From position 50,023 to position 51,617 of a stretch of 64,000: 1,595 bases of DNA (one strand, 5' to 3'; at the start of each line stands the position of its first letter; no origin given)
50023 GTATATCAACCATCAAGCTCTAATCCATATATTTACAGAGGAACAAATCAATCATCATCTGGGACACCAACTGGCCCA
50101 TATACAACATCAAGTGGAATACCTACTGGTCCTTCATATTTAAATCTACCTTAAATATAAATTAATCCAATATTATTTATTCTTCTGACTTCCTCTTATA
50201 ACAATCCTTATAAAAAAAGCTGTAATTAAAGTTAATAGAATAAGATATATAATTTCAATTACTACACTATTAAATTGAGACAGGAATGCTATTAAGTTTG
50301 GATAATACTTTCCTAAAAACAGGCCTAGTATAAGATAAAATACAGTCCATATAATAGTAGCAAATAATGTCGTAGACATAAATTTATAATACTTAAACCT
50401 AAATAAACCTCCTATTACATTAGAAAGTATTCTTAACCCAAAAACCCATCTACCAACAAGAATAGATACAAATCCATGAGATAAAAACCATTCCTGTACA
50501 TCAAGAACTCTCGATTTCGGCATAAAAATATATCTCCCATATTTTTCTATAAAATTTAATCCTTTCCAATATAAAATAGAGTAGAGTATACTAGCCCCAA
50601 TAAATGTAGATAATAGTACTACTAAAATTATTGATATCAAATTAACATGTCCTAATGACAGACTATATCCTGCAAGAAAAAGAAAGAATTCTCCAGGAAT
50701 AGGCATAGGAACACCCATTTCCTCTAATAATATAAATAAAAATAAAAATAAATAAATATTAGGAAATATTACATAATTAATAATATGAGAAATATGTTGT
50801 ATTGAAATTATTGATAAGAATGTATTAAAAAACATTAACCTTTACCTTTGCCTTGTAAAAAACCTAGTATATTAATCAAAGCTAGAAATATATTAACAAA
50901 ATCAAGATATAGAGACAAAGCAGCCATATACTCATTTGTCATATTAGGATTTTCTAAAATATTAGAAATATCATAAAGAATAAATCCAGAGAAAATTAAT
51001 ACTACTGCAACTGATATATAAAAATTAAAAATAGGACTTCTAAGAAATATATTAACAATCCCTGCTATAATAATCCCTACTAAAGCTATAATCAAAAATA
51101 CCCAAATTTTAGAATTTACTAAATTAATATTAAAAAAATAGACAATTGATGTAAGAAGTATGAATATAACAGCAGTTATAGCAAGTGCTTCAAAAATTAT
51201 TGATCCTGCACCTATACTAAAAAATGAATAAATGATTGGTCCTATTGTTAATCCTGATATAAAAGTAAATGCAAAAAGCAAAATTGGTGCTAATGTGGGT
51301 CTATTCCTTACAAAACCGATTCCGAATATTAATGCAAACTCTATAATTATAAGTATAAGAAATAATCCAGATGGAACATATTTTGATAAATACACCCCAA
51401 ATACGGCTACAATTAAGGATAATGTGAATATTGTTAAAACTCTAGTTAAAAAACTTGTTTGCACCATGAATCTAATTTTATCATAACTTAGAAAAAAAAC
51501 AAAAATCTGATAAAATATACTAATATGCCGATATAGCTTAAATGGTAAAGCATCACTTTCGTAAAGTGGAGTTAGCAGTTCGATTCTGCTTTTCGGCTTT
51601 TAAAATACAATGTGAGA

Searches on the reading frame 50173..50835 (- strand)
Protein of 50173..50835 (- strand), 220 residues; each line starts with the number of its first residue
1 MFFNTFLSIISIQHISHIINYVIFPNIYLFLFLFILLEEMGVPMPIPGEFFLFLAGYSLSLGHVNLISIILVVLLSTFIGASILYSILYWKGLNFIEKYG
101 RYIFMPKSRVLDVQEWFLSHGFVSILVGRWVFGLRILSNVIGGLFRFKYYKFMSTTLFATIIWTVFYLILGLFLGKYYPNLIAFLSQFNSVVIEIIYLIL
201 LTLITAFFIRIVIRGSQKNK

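Call 68: search_protein_families(library=pfam, proteins=[window:50173-50835:-], max_evalue=0.00001)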
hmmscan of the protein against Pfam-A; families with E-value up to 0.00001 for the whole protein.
window:50173-50835:- (220 aa): 1 family
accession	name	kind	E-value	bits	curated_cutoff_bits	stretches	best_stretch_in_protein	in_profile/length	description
PF09335.16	VTT_dom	-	1.2e-11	45.6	33.9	1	46-171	1-121/123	VTT domain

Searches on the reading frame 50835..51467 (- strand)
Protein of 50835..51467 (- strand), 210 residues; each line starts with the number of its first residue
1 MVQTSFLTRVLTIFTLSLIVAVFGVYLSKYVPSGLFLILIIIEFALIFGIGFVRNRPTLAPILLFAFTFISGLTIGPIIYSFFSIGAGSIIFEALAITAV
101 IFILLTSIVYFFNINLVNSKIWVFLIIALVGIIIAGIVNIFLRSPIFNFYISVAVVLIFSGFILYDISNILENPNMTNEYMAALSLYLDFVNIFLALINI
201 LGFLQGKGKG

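Call 68: search_protein_families(library=pfam, proteins=[window:50835-51467:-], max_evalue=0.00001)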
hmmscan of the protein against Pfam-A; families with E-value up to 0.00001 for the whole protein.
window:50835-51467:- (210 aa): 1 family
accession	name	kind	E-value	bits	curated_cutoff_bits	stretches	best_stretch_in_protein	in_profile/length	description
PF01027.25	Bax1-I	-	2.5e-39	135.7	34.1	1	5-201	2-207/207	Inhibitor of apoptosis-promoting Bax1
